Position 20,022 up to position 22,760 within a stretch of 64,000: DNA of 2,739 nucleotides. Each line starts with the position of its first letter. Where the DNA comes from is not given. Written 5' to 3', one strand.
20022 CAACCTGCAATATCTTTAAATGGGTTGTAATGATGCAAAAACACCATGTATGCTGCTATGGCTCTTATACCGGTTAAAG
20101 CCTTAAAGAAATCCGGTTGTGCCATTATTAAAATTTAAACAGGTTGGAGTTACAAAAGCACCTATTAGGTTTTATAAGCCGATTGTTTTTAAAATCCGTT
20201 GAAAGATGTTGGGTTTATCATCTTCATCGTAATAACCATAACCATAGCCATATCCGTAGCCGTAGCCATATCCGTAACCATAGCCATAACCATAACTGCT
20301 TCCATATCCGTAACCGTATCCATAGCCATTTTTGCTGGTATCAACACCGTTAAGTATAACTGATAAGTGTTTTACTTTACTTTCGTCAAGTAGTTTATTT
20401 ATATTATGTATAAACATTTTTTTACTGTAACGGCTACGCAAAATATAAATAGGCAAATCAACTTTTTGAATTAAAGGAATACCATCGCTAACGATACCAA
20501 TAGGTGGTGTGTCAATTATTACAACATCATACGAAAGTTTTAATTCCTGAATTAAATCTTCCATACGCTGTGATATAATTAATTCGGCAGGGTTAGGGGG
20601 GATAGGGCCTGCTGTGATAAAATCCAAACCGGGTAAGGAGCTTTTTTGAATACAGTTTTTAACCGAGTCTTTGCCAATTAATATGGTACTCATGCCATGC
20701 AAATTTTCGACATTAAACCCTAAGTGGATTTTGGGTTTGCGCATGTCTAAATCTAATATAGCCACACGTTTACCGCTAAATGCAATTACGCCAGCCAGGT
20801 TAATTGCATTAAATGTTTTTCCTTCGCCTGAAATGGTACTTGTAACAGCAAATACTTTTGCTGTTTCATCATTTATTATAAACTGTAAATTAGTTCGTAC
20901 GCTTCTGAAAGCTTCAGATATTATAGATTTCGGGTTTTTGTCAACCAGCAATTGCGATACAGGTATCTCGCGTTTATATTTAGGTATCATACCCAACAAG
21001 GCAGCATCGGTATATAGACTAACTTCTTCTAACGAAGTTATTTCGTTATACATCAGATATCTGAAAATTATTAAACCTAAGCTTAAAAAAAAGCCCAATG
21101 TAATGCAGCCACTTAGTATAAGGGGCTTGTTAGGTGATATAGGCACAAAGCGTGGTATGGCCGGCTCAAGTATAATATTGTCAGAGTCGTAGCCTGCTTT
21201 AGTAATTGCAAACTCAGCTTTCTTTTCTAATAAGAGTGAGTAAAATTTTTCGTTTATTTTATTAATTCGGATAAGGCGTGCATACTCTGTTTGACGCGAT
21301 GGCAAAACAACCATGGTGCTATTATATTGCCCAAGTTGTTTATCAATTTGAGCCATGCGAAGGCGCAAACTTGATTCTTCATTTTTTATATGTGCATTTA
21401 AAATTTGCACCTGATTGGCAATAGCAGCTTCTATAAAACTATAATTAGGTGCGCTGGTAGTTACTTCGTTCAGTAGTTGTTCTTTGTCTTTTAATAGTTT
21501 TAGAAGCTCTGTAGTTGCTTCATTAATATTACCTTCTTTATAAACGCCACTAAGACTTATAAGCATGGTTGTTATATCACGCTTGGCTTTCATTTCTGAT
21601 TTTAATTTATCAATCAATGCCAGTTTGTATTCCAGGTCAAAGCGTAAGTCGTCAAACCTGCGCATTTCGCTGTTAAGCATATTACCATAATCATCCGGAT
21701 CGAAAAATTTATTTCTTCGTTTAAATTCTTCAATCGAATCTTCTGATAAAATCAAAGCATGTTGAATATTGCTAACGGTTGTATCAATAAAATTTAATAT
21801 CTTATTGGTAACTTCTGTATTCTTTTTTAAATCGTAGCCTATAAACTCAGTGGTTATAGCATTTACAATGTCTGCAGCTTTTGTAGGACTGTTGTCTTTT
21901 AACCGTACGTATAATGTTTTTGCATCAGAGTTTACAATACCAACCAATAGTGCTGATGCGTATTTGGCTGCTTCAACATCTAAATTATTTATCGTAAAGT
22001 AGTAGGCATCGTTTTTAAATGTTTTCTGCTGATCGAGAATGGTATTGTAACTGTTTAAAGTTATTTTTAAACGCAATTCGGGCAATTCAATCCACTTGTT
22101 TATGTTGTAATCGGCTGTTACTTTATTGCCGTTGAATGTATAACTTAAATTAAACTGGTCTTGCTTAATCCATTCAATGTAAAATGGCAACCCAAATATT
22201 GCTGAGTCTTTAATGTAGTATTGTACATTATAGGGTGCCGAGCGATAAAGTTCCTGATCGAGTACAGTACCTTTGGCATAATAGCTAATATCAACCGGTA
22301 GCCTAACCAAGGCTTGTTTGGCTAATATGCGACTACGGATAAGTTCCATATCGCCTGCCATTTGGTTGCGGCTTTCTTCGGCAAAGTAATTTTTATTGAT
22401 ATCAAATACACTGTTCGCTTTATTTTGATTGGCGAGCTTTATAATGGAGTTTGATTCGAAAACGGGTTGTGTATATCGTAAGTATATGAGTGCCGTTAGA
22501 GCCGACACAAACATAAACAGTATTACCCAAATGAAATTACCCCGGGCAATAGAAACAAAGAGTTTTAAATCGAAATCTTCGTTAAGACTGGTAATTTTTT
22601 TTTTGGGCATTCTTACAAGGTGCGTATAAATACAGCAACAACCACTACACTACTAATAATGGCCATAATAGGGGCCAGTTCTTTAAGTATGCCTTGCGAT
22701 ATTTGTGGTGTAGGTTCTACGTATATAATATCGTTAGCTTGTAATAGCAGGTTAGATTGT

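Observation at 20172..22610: Wzc-type BY-kinase with an exceptionally long, nearly pure (GY)n C-terminal tyrosine cluster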

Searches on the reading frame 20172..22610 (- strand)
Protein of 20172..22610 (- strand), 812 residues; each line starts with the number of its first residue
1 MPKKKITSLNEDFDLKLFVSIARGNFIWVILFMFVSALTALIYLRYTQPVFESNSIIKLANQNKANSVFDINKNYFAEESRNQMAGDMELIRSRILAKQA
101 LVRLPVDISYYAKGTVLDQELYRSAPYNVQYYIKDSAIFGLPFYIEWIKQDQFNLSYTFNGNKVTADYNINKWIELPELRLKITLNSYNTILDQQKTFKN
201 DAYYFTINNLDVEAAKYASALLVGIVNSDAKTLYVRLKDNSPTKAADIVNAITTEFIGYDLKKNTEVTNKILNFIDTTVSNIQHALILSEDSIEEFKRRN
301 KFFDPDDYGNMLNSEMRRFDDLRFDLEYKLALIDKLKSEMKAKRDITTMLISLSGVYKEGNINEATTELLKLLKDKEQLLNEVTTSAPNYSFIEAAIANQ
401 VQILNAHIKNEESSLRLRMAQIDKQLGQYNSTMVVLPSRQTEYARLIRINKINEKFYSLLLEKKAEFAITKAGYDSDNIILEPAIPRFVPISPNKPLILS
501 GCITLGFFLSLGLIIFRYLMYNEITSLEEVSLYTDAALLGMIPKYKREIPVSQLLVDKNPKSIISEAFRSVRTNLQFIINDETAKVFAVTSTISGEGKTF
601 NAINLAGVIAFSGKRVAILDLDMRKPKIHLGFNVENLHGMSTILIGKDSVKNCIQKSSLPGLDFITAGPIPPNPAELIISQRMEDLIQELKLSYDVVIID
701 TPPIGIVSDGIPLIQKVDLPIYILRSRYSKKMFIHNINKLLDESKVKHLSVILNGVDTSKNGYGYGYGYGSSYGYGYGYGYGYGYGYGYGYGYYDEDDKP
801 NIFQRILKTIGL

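Call 5: search_protein_families(library=pfam, proteins=[window:20172-22610:-], max_evalue=0.01)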
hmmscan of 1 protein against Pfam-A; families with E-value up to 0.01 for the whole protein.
window:20172-22610:- (812 aa): 6 families
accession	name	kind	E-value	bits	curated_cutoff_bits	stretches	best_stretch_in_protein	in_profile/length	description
PF13614.12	AAA_31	-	2.4e-10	41.1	27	1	585-703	2-127/177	AAA domain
PF13807.11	GNVR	-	2.4e-07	31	27.7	1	440-518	3-81/82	G-rich domain on putative tyrosine kinase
PF01656.29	CbiA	-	5.8e-07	30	25.4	1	588-707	2-54/125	CobQ/CobB/MinD/ParA nucleotide binding domain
PF02706.20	Wzz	-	6.3e-06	26.9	25.5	1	12-99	2-86/91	Chain length determinant protein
PF10609.15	ParA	-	2.6e-05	24.2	27.1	1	584-705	3-122/246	NUBPL iron-transfer P-loop NTPase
PF09140.17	MipZ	-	0.00051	19.9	20.7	1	593-702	9-108/262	ATPase MipZ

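Call 6: search_protein_families(library=ncbifam, proteins=[window:20172-22610:-], max_evalue=0.01)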
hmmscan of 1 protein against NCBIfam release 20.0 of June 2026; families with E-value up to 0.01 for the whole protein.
window:20172-22610:- (812 aa): 18 families
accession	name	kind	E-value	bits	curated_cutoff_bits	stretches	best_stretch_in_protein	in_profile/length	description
NF008568.0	PRK11519.1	equivalog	4e-65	220.3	1068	2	422-776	351-714/720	tyrosine-protein kinase Wzc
NF007350.0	PRK09841.1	equivalog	7.3e-55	186.4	1248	2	551-777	499-722/726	tyrosine-protein kinase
TIGR01007.1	eps_fam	subfamily_domain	7.2e-50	169.4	108.05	1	566-770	1-204/204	polysaccharide biosynthesis tyrosine autokinase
TIGR01005.1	eps_transp_fam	subfamily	1.5e-45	155.7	411.7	3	556-774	518-733/754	exopolysaccharide transport protein family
TIGR03029.1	EpsG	equivalog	9.6e-31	106.9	313.8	1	554-730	73-249/274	chain length determinant protein tyrosine kinase EpsG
TIGR03018.1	pepcterm_TyrKin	hypoth_equivalog_domain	1.4e-30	106.2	230.65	1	555-748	2-203/207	XrtA-associated tyrosine autokinase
TIGR03007.1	pepcterm_ChnLen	equivalog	4e-25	88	278.85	1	232-545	123-463/498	XrtA system polysaccharide chain length determinant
TIGR01969.1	minD_arch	subfamily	8.5e-09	34.9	201.75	1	587-717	3-131/251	cell division ATPase MinD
TIGR01968.1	minD_bact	equivalog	8.6e-09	35.1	212.9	1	585-706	2-123/261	septum site-determining protein MinD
TIGR03017.1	EpsF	equivalog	2.4e-08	33.1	422.75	1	230-542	131-443/444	chain length determinant protein EpsF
TIGR03453.1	partition_RepA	equivalog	3.6e-07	29.4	348.45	1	576-623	96-143/387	plasmid partitioning protein RepA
TIGR03371.1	cellulose_yhjQ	equivalog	1.7e-06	27.7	157.85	1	585-735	2-155/246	cellulose biosynthesis protein BcsQ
NF041546.1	ParA_partition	equivalog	1.9e-06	27.6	180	1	588-623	3-38/203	ParA family partition ATPase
NF041136.1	MrpORP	equivalog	0.00026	20.4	450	1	584-636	5-57/365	iron-sulfur cluster carrier protein MrpORP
NF047398.1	AAA_KGGVGR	domain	0.00073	19.9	90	0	585-635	3-53/190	KGGVGR-motif variant AAA ATPase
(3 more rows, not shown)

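Call 8: find_homologous_proteins(query=window:20172-22610:-, max_evalue=1e-20)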
Query window:20172-22610:- (812 aa): 60 proteins with E <= 1e-20 among 8000 candidates.
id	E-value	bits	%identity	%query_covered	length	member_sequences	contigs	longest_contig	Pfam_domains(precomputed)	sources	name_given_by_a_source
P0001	2.7e-280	950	55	96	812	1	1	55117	PF02706.21,PF01656.30,PF13614.13,PF13807.12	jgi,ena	-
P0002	2.0e-278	944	55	96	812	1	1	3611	PF02706.21,PF01656.30,PF13614.13,PF13807.12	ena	-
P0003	3.8e-272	923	55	96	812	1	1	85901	PF01656.30,PF13614.13,PF13807.12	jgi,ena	-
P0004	5.7e-269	913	53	96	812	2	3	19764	PF02706.21,PF10609.16,PF01656.30,PF13614.13,PF13807.12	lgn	-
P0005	6.7e-267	906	53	99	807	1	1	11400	PF02706.21,PF01656.30,PF13614.13,PF13807.12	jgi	jgi:tyrosine-protein kinase Etk/Wzc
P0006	4.2e-265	900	53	99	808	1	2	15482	PF01656.30,PF13614.13,PF13807.12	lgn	-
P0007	2.2e-263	895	53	99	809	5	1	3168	PF02706.21,PF01656.30,PF13614.13,PF13807.12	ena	-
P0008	6.1e-263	893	52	99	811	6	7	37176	PF02706.21,PF01656.30,PF13614.13,PF13807.12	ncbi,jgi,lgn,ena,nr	ncbi:MAG TPA: polysaccharide biosynthesis tyrosine autokinase [Bacteroidia bacterium]|jgi:capsular e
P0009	9.7e-263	892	53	99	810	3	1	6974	PF01656.30,PF13614.13,PF13807.12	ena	-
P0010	5.4e-262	890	52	100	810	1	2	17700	PF02706.21,PF01656.30,PF13614.13,PF13807.12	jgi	-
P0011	5.5e-262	890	52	100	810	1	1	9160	PF02706.21,PF01656.30,PF13614.13,PF13807.12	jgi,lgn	-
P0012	1.8e-261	888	53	96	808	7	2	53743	PF01656.30,PF13614.13,PF13807.12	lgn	-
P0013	7.3e-261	886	53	96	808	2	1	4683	PF02706.21,PF01656.30,PF13614.13,PF13807.12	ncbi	-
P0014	1.1e-260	886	52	99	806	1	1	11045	PF02706.21,PF01656.30,PF13614.13,PF13807.12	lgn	-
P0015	1.3e-260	885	53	99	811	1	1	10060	PF02706.21,PF10609.16,PF01656.30,PF13614.13,PF13807.12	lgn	-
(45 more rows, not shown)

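Call 12: search_solved_structures(query=window:20172-22610:-, show_alignments=2)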
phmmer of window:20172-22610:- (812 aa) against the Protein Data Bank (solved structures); distinct sequences matched with E-value up to 0.001: 20.
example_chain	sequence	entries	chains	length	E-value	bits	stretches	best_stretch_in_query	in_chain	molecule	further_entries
9r62_I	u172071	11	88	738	2.4e-50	175.1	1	418-769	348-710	Tyrosine-protein kinase wzc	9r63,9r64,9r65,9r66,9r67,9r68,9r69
9xgv_A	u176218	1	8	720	3.1e-50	174.7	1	418-769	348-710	Tyrosine-protein kinase wzc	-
7nhr_A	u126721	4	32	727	1.1e-44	156.4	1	421-777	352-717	Putative transmembrane protein Wzc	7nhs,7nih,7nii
9exo_H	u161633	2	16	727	5.6e-44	154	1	420-775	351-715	Putative transmembrane protein Wzc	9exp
9exq_D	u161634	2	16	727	2.4e-43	152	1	420-771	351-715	Putative transmembrane protein Wzc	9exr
9i2q_D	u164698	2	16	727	2.6e-43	151.9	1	422-768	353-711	Putative transmembrane protein Wzc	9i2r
7ni2_A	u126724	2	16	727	5.7e-43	150.7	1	420-769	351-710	Tyrosine-protein kinase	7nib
4jmp_A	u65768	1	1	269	2e-40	142.3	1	523-770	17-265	C-terminal fragment of CapA, Protein tyrosine kinase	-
3bfv_A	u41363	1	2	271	1e-39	139.9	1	528-770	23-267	Membrane protein CapA1, Protein tyrosine kinase,Protein tyrosine kinase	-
2ved_A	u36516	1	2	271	6.9e-39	137.2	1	528-770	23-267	MEMBRANE PROTEIN CAPA1, PROTEIN TYROSINE KINASE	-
4jlv_A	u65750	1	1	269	2.5e-38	135.3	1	527-770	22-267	C-terminal fragment of Membrane protein CapA1, Putative uncharacterized protein capB1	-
3cio_A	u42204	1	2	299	1.5e-36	129.4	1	554-777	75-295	Tyrosine-protein kinase etk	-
6z0p_A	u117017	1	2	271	4.1e-35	124.7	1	553-769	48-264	BceF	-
3la6_A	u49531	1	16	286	3.2e-33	118.5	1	549-769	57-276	Tyrosine-protein kinase wzc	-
6u1q_A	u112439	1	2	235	1e-26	96.9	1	571-774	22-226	VpsO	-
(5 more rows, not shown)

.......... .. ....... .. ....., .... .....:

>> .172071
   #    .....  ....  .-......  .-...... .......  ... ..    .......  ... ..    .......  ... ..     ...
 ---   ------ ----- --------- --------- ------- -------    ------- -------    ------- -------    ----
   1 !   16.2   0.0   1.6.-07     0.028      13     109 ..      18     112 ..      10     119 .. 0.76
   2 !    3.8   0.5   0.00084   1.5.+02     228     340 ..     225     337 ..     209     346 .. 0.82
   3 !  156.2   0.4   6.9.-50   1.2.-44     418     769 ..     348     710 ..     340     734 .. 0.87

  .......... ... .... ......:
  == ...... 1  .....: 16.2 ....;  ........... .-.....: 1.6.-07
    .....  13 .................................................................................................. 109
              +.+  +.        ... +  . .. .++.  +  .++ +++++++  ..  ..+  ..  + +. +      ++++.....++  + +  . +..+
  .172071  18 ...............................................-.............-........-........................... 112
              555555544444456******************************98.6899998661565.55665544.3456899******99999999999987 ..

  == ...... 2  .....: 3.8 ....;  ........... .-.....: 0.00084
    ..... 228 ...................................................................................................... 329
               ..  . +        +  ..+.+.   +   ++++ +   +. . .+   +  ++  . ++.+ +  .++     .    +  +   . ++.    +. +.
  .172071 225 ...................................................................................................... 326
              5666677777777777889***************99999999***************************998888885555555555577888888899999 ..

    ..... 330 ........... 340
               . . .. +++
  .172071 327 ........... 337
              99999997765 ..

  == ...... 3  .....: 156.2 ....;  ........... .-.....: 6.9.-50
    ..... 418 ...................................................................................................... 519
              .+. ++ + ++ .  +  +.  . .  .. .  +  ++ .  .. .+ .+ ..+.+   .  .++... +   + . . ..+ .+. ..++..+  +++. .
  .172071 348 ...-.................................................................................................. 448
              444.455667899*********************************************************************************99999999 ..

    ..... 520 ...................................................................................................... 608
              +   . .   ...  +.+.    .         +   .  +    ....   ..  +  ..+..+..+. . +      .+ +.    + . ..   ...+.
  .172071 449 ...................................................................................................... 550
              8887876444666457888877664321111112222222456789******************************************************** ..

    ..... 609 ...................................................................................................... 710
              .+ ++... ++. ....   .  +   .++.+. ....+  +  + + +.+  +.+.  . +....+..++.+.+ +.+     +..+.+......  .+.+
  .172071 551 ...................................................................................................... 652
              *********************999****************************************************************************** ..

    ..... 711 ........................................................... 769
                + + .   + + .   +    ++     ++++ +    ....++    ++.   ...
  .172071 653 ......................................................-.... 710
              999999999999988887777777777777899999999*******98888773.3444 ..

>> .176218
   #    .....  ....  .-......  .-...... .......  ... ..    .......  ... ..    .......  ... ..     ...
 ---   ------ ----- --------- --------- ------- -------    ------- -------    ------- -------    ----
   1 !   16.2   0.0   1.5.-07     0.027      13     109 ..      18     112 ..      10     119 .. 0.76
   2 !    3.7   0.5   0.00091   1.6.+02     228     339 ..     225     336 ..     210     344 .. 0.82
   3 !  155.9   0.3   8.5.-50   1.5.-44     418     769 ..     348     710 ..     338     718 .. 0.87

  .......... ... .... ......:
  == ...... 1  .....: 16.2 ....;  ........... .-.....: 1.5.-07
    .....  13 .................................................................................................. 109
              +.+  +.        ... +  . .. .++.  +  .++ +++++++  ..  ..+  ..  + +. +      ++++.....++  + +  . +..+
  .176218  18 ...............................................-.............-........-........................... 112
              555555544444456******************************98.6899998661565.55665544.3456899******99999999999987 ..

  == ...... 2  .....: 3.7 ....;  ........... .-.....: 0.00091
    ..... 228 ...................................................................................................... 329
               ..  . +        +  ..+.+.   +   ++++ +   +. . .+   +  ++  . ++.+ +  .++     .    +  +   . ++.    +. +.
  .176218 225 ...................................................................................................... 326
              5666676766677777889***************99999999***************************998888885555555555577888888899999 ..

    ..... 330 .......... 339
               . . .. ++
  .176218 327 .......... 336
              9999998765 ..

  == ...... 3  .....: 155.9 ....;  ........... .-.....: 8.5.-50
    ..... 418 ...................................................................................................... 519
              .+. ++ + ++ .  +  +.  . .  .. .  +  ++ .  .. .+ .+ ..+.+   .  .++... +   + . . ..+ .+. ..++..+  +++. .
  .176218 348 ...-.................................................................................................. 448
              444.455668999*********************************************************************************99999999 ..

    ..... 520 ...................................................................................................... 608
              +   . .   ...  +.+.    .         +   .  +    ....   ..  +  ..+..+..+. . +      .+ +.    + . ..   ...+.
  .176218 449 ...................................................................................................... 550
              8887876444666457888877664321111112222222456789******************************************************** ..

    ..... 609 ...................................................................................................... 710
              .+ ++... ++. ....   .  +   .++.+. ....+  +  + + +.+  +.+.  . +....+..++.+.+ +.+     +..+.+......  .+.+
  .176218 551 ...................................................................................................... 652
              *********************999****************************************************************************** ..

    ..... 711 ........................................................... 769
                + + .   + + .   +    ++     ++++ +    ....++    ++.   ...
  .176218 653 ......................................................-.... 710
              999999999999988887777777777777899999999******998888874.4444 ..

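Call 16: find_related_loci(query=A1, collection=genome_contigs, flank=6000)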
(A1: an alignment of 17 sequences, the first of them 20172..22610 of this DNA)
Query A1 (812 aa) in genome_contigs; peptide patterns used: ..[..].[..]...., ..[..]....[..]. (x = any residue, [..] = any of these).
600 stretches matched a pattern (row limit reached: there are more); 596 encode a relative of the query (tblastn E <= 1e-3); the best 80 are kept; 80 distinct loci.
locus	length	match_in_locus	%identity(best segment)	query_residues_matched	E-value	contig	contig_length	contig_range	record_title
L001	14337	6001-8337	52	1-778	0e+0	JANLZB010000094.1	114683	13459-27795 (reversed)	MAG: Bacteroidota bacterium isolate OTE_14_metabat.108 OTE_14_k141_4577505, whole genome shotgun sequence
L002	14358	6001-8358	44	1-778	0e+0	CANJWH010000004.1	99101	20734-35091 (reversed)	MAG: Bacteroidetes bacterium isolate RH-23may17-764 genome assembly, contig: RH-23may17-C1462, whole genome shotgun sequ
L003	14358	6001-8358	43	1-778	0e+0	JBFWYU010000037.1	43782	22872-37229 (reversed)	MAG: Bacteroidia bacterium isolate CA_2019_TPBS_171 NODE_5033_length_43782_cov_5.408705_TPBS, whole genome shotgun seque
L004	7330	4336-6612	42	3-760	0e+0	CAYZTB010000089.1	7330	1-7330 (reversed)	MAG TPA_asm: uncultured Bacteroidia bacterium isolate SRP128246_co1_513 genome assembly, contig: NODE_27358_length_7330_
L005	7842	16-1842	55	195-810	0e+0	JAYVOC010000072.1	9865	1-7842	MAG: Bacteroidota bacterium isolate GL65_UP_metabinner_16 GL65_UP_metabinner_16_71, whole genome shotgun sequence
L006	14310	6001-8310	41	3-772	0e+0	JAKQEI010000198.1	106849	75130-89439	MAG: Bacteroidota bacterium isolate USDE_maxbin.097 k141_698681, whole genome shotgun sequence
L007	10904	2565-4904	43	1-780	0e+0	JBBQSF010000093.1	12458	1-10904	MAG: Bacteroidales bacterium isolate Co_metawrap_1733 Cmw_1733_k141_8126317_length_12458_cov_36.0000, whole genome shotg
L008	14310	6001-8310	41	3-772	0e+0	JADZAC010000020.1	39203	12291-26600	MAG: Flavobacteriales bacterium isolate SJ6 c_000000123146, whole genome shotgun sequence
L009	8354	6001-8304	41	1-765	0e+0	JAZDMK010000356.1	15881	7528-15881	MAG: Bacteroidota bacterium isolate MEGAHIT-group-0.646 k141_2107045, whole genome shotgun sequence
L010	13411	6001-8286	41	3-761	0e+0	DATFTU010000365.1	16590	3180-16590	MAG TPA_asm: Bacteroidia bacterium isolate SMAG_U9419 k141_31448, whole genome shotgun sequence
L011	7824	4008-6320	41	3-772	0e+0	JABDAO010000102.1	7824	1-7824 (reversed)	MAG: Bacteroidetes bacterium isolate BWOrgControl_Nextera59_MAG1 3300020659.a:Ga0206851_1323, whole genome shotgun seque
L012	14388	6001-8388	41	8-808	5e-180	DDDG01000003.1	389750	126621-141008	MAG TPA_asm: Flavobacteriales bacterium UBA1986 UBA1986_contig_2035, whole genome shotgun sequence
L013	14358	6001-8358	40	6-806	6e-179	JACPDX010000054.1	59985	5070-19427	MAG: Bacteroidetes bacterium isolate NC_groundwater_320_Ag_B-0.1um_33_10 GD18-4_B1_scaffold_596700, whole genome shotgun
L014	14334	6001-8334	40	1-778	3e-177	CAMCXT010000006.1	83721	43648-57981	MAG: Chitinophaga pinensis isolate MiE-14oct19-96 genome assembly, contig: MiE-14oct19-C245, whole genome shotgun sequen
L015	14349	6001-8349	41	3-778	4e-177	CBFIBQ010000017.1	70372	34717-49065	MAG: Salibacteraceae bacterium isolate Co_bin_522_indstr genome assembly, contig: Co_bin_522_indstr_c17, whole genome sh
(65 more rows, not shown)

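Call 32: search_protein_representatives(protein=window:20172-22610:-)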
Query: 812 residues. Proteins with E-value up to 0.001 (for the whole library): 70928; up to 1e-10: 48418; up to 1e-30: 12127. The best 150 are listed.
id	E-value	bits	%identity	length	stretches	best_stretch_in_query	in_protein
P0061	2.5e-269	912.5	55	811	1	1-806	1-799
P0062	5.6e-203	693.1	53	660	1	153-808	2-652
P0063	1.5e-200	685.0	44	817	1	3-796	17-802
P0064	3.1e-199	680.7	43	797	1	6-801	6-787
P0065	5.8e-194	663.3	51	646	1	1-645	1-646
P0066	6.1e-189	646.7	43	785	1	1-786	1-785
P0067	1.7e-179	615.4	40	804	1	5-783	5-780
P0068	4.5e-177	607.4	41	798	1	8-785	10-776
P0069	1.6e-176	605.6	39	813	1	1-798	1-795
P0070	8.8e-175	599.8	40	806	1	3-803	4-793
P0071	9.2e-171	586.5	41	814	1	10-783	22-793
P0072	1.2e-170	586.2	40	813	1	5-794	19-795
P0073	7.4e-170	583.6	41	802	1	1-796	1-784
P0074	2.5e-169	581.8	40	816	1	3-799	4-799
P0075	6.5e-168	577.1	37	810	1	4-798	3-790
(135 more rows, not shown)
